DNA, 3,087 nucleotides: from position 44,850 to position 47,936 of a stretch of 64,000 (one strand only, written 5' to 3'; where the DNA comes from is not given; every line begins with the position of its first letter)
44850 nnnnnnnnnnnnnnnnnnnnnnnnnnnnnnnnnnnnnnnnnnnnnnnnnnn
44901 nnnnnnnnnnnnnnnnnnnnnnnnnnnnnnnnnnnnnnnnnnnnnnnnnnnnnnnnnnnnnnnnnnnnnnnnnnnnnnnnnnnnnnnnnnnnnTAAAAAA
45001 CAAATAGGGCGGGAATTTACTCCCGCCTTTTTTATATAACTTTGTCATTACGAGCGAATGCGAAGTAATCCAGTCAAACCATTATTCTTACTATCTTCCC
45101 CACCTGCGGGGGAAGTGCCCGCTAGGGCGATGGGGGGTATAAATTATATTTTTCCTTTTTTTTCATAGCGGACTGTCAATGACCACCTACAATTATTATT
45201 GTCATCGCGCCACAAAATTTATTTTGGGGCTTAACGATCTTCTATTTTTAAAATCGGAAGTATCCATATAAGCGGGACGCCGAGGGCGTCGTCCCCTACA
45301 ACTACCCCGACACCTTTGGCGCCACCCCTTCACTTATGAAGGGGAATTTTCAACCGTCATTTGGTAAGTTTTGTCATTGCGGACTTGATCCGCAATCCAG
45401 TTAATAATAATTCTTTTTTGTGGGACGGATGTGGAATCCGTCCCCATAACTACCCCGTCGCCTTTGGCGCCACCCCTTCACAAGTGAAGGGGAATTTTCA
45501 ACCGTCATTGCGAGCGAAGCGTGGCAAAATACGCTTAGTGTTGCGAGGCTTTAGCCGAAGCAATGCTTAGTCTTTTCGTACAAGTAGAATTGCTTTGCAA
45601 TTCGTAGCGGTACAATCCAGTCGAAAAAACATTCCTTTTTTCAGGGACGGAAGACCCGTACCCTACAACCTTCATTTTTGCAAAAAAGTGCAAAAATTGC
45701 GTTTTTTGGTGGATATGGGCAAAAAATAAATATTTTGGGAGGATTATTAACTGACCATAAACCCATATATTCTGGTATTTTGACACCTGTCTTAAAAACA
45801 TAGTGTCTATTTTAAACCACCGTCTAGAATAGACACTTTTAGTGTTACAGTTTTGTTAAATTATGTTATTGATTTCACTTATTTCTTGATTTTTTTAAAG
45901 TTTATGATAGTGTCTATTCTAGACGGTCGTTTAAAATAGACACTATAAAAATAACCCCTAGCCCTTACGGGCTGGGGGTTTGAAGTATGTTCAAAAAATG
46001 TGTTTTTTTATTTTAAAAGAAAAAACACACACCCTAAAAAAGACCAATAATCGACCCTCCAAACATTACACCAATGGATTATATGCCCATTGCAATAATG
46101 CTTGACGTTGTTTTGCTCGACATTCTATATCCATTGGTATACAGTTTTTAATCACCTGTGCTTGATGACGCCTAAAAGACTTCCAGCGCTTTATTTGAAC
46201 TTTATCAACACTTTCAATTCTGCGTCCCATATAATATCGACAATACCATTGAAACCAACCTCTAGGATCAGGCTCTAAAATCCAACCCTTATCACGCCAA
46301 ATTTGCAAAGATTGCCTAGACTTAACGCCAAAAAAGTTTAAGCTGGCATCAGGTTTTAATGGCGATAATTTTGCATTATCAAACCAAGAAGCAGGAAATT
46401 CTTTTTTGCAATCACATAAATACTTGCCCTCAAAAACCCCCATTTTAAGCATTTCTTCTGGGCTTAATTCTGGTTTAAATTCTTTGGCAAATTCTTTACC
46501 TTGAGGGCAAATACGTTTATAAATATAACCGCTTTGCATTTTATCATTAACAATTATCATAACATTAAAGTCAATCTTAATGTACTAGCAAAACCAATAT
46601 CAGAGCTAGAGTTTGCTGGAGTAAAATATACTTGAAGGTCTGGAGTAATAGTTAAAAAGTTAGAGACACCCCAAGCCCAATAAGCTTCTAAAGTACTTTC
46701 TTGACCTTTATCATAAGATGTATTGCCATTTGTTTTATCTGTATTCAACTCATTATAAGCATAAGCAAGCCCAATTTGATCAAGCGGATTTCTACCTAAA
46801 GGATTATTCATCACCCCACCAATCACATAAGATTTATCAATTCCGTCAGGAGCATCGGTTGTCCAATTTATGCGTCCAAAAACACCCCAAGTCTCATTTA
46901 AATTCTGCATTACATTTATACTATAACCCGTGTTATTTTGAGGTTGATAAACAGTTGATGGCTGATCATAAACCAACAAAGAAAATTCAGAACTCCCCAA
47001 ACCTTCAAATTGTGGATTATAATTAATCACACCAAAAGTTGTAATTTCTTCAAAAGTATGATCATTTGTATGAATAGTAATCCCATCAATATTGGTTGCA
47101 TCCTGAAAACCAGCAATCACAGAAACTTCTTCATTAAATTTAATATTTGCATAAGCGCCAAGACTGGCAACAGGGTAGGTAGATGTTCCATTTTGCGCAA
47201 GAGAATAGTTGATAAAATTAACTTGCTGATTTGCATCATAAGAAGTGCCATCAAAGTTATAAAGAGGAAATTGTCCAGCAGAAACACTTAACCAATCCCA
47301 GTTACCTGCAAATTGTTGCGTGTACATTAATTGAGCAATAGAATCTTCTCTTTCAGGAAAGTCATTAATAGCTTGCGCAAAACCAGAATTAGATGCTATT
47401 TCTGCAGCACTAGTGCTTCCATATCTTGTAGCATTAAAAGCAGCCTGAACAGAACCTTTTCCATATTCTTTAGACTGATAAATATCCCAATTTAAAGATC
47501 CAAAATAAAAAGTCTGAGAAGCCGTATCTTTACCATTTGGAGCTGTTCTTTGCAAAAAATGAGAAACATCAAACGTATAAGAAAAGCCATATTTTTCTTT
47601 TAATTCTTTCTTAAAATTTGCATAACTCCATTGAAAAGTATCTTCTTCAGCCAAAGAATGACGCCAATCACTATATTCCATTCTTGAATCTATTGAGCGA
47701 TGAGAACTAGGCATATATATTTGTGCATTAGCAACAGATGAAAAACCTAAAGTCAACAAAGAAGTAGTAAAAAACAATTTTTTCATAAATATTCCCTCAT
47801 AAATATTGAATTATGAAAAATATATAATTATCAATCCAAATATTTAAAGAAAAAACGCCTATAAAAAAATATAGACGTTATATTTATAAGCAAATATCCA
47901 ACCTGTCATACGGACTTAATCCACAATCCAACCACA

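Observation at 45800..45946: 147-bp MITE-like element with nested palindromes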

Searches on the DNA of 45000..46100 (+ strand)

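Call 27: search_dna_similar(query=window:45790-45960:+, collection=phages, mode=distant, max_evalue=1)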
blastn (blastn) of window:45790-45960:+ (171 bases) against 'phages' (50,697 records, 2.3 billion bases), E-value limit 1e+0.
Records with a match: 2; places in all: 2; records where one place covers at least 80% of the query: 0.
Best place of each record, by identity: 80-90% 2.
By first word of the organism name: Synechococcus 2.
By host as written in the record: - 2.
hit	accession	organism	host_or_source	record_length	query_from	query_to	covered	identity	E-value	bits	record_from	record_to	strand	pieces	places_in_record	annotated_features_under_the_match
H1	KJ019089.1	Synechococcus phage ACG-2014j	-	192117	61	107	27%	81.6%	4e-2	43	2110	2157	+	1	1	baseplate tail tube cap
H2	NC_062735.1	Synechococcus phage ACG-2014j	-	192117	61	107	27%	81.6%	4e-2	43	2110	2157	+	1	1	baseplate tail tube cap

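Call 28: search_dna_similar(query=window:45790-45960:+, collection=plasmids, mode=distant, max_evalue=1)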
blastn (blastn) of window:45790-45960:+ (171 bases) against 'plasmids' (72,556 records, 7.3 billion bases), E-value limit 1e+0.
Records with a match: 3; places in all: 3; records where one place covers at least 80% of the query: 0.
Best place of each record, by identity: 90-95% 2; 60-80% 1.
By first word of the organism name: Proteus 2; Candidatus 1.
By predicted mobility (MOB-suite, as given by PLSDB): mobilizable 2; non-mobilizable 1.
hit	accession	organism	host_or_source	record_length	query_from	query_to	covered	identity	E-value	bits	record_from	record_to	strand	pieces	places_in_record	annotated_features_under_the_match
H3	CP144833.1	Candidatus Stammera capleta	insect metagenome,tissue sample,midgut ...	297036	51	108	34%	75.9%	1e-1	43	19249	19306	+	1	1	record has no annotation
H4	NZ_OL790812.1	Proteus mirabilis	-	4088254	102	128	16%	92.6%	5e-1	41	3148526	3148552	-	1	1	none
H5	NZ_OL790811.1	Proteus mirabilis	-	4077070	102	128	16%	92.6%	5e-1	41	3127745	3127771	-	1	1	none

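Call 40: search_rna_families(source=window, start=45000, end=46100, threshold=evalue, max_evalue=10)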
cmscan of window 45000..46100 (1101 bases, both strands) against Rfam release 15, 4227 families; matches with E-value up to 10: 41.
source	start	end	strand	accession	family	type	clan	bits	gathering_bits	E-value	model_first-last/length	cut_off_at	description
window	45802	45944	-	RF04225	MIR7502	Gene; miRNA;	-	44.7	71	0.00084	1-143/143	no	MIR7502 microRNA precursor family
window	45803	45943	-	RF04128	MIR8562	Gene; miRNA;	-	31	211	0.0017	1-242/242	no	MIR8562 microRNA precursor family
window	45805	45941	+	RF04088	MIR812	Gene; miRNA;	-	29.4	80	0.36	27-179/205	no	MIR812 microRNA precursor family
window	45885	45984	+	RF01859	Phe_leader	Cis-reg; leader;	-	27.5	55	0.036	1-125/125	no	Phenylalanine leader peptide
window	45803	45943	+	RF04202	MIR5380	Gene; miRNA;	-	27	150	0.0076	1-137/137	no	MIR5380 microRNA precursor family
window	45925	46020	-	RF00652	MIR478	Gene; miRNA;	-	22.9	50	0.81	1-91/91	no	MIR478 microRNA precursor family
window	45803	45938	+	RF01864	plasmodium_snoR21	Gene; snRNA; snoRNA; CD-box;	-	22.9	90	4.1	1-145/145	no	small nucleolar RNA snoR21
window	45802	45944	-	RF04205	MIR2606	Gene; miRNA;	-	22.7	139.7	1.3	23-143/165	no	MIR2606 microRNA precursor family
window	45942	46031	-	RF04312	trpB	Cis-reg;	-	22.7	59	1.8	1-107/107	no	trpB ncRNA motif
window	45967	46085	+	RF04315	manA-II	Cis-reg;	-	21.2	100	0.6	1-147/147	no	manA_II ncRNA motif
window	45941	46052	+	RF02325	TtnuHACA18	Gene; snRNA; snoRNA; HACA-box;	-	20.5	100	2.7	1-130/130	no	Tetrahymena snoRNA TtnuHACA18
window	46044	46080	+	RF01368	CRISPR-DR55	Gene; CRISPR;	-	20.5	41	5.5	1-37/37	no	CRISPR RNA direct repeat element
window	45000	45033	+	RF01398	isrP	Gene; sRNA;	-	20.3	45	0.3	115-148/148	5'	isrP Hfq binding RNA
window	45278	45321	+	RF00498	EAV_LTH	Cis-reg; leader;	-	20.1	70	0.066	1-45/45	no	Equine arteritis virus leader TRS hairpin (LTH)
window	45895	45959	-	RF04174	MIR4208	Gene; miRNA;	-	19.9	140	3.8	1-191/191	no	MIR4208 microRNA precursor family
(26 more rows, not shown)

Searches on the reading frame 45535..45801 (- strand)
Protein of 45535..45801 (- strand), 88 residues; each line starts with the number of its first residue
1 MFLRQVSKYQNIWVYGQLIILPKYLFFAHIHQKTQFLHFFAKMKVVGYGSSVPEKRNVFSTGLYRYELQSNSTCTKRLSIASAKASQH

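Call 8: search_protein_families(library=pfam, proteins=[window:45535-45801:-], max_evalue=0.01)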
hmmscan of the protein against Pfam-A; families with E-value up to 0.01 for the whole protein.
window:45535-45801:- (88 aa): 0 families

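Call 21: search_protein_families(library=ncbifam, proteins=[window:45535-45801:-], max_evalue=0.001)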
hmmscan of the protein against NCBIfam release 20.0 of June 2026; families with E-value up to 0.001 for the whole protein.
window:45535-45801:- (88 aa): 0 families

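Call 39: find_encoding_contigs(protein=window:45535-45801:-, flank=3000, max_places=10)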
Protein window:45535-45801:- (88 aa): no gene with exactly this product is on record in the collection.

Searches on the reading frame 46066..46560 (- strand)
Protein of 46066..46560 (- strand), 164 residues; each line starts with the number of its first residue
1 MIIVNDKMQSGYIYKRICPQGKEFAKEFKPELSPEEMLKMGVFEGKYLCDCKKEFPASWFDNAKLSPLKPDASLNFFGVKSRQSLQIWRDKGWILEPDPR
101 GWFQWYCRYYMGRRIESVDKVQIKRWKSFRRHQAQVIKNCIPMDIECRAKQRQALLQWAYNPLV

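Call 8: search_protein_families(library=pfam, proteins=[window:46066-46560:-], max_evalue=0.01)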
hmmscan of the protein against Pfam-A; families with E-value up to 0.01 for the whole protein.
window:46066-46560:- (164 aa): 0 families

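Call 13: find_encoding_contigs(protein=window:46066-46560:-, flank=6000, max_places=10)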
Protein window:46066-46560:- (164 aa): 2 contigs read that carry it; 1 place shown.
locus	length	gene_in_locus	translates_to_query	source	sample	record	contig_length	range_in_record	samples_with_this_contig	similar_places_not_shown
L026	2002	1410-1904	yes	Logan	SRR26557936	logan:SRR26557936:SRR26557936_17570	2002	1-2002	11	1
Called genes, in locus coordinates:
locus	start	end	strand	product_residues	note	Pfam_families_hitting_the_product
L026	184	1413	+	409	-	PF04966:OprB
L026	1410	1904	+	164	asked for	-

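Call 21: search_protein_families(library=ncbifam, proteins=[window:46066-46560:-], max_evalue=0.001)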
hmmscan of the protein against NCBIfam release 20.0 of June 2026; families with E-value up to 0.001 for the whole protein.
window:46066-46560:- (164 aa): 0 families

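Call 22: find_homologous_proteins(query=window:46066-46560:-)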
Query window:46066-46560:- (164 aa): 8000 proteins with E <= 0.001 among 8000 candidates; the best 120 are listed.
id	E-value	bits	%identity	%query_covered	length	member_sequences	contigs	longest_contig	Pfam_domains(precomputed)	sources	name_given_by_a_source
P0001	1.8e-110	385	100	100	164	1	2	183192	-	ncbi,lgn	ncbi:MAG: hypothetical protein R3Y43_02165 [Alphaproteobacteria bacterium]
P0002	1.0e-83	298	74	99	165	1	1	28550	-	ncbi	-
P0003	2.8e-83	296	74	99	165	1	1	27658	-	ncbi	-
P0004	2.7e-78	280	71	99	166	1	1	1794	-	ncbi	-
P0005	1.0e-77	278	71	99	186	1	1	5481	-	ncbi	-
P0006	1.2e-77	278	71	99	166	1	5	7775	-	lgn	-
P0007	3.5e-77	276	68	99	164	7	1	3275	-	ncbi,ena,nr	ncbi:MAG: hypothetical protein J6X42_01710 [Alphaproteobacteria bacterium]|nr:hypothetical protein [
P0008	5.7e-77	276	68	100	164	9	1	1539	-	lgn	-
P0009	5.7e-77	276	69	99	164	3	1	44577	-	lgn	-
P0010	6.6e-77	276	69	100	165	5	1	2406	-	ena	-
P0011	9.5e-77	275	72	99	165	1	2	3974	-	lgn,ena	-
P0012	1.1e-76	275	69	99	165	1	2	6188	-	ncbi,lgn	-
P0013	1.3e-76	275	67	99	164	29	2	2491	-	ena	-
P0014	1.3e-76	275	67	99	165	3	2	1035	-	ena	-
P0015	6.4e-76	272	68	99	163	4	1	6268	-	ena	-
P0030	5.2e-75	269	71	99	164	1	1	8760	-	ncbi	-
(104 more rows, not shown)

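Call 24: find_encoding_contigs(protein=P0002, flank=5000, max_places=3)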
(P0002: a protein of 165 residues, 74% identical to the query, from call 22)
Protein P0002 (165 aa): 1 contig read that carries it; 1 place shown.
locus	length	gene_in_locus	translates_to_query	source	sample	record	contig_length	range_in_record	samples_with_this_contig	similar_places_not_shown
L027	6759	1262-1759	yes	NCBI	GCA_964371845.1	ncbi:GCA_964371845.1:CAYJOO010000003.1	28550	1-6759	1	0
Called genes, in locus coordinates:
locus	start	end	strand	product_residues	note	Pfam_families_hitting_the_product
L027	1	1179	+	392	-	?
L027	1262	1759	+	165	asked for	-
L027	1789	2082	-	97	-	-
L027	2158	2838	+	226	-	PF13398:Peptidase_M50B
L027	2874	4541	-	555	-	-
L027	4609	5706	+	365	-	PF01546:Peptidase_M20, PF07687:M20_dimer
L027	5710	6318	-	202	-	PF13443:HTH_26 (faint)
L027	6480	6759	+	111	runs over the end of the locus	-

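Call 25: find_encoding_contigs(protein=P0003, flank=5000, max_places=3)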
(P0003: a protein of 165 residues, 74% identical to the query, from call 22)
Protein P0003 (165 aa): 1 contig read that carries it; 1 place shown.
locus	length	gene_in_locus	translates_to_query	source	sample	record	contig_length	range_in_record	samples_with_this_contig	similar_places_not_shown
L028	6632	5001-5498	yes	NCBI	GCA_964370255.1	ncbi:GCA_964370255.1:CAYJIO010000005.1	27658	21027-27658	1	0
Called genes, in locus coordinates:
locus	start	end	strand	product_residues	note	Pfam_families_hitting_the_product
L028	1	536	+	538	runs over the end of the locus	PF01541:GIY-YIG, PF27096:UvrC_M, PF02151:UVR, PF22920:UvrC_RNaseH, PF08459:UvrC_RNaseH_dom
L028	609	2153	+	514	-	PF00959:Phage_lysozyme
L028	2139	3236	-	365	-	PF04389:Peptidase_M28 (weak), PF01546:Peptidase_M20, PF07687:M20_dimer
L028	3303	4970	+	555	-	-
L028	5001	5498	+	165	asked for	-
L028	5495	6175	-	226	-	PF13398:Peptidase_M50B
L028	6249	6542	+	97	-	-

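Call 46: find_encoding_contigs(protein=P0030, flank=5000, max_places=3)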
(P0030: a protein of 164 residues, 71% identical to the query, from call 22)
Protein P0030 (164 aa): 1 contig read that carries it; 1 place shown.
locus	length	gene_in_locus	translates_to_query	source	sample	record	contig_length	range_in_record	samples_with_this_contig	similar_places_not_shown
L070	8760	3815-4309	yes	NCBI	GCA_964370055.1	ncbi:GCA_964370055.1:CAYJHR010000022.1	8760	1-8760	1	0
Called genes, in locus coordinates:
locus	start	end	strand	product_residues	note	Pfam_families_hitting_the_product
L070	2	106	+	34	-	?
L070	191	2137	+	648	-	PF12837:Fer4_6 (weak), PF12838:Fer4_7, PF13187:Fer4_9 (weak), PF13237:Fer4_10, PF14697:Fer4_21 (weak), PF02906:Fe_hyd_lg_C, PF04060:FeS (weak), PF00015:MCPsignal, +3 more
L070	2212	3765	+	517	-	PF02446:Glyco_hydro_77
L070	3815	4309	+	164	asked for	-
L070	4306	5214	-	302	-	PF00999:Na_H_Exchanger (weak)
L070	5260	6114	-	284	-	PF00999:Na_H_Exchanger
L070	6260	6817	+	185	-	-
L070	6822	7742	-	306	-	PF05036:SPOR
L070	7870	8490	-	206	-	-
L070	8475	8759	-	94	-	?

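Call 47: find_encoding_contigs(protein=P0006, flank=5000, max_places=5)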
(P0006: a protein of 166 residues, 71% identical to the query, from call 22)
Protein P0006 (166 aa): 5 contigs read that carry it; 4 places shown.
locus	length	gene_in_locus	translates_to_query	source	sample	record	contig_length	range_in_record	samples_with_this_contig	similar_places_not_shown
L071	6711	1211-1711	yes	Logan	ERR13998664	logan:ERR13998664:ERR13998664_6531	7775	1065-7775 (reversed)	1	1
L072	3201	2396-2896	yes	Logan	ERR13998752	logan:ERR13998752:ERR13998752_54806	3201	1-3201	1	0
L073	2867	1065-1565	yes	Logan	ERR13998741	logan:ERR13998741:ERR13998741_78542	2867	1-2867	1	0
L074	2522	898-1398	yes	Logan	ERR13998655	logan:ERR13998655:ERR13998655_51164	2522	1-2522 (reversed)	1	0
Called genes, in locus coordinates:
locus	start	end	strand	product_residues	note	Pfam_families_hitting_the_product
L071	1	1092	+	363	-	?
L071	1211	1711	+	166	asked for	-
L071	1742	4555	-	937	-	PF00005:ABC_tran (faint), PF02463:SMC_N (faint), PF13555:AAA_29 (faint), PF20703:nSTAND1 (faint), PF17760:UvrA_inter, PF17755:UvrA_DNA-bind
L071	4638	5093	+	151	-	-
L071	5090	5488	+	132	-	PF03610:EIIA-man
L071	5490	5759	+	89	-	PF00381:PTS-HPr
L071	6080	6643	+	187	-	PF03548:LolA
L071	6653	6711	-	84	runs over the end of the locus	PF00196:GerE, PF08281:Sigma70_r4_2 (weak)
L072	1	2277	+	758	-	?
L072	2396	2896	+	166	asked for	-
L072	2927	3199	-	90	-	?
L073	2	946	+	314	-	?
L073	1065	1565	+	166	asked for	-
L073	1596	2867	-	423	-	?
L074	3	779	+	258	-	?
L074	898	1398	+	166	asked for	-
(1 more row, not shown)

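Call 71: search_solved_structures(query=window:46066-46560:-, max_evalue=1)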
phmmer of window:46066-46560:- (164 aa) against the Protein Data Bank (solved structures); distinct sequences matched with E-value up to 1: 0.

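Call 72: search_protein_families(library=phrogs, proteins=[window:46066-46560:-], max_evalue=0.001)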
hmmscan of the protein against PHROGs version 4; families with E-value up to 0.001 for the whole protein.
window:46066-46560:- (164 aa): 0 families

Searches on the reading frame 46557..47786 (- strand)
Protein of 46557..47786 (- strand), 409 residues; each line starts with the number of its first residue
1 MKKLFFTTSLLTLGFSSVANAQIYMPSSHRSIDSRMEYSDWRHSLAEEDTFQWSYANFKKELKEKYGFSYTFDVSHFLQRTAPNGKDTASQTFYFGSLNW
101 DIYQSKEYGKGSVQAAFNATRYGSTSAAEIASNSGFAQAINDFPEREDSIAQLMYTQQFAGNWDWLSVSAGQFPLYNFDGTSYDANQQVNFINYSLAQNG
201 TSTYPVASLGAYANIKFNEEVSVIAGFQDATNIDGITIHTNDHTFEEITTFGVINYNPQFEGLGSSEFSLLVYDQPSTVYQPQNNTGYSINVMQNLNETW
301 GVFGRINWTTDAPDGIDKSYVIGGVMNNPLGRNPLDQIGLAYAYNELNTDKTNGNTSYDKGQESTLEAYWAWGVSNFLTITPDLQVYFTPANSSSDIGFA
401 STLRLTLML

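Call 8: search_protein_families(library=pfam, proteins=[window:46557-47786:-], max_evalue=0.01)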
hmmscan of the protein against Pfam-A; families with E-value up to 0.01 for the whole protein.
window:46557-47786:- (409 aa): 1 family
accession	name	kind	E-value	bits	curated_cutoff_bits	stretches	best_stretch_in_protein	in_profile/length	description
PF04966.18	OprB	-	4.3e-16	59.7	22.9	1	145-395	62-359/372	Carbohydrate-selective porin, OprB family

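Call 21: search_protein_families(library=ncbifam, proteins=[window:46557-47786:-], max_evalue=0.001)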
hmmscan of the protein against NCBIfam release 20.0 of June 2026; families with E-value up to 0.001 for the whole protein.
window:46557-47786:- (409 aa): 1 family
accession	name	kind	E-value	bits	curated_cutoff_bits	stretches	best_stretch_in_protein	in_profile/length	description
NF051888.1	porinAaxAChlmd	equivalog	7.4e-67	226.3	600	1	80-393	115-423/440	porin AaxA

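Call 64: find_encoding_contigs(protein=window:46557-47786:-, flank=10000, max_places=10)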
Protein window:46557-47786:- (409 aa): 2 contigs read that carry it; 1 place shown.
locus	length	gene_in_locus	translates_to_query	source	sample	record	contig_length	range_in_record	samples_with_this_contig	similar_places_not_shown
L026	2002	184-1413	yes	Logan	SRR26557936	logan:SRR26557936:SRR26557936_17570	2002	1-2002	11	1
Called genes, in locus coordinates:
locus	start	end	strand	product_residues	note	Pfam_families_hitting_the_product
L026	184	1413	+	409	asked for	PF04966:OprB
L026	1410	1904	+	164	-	-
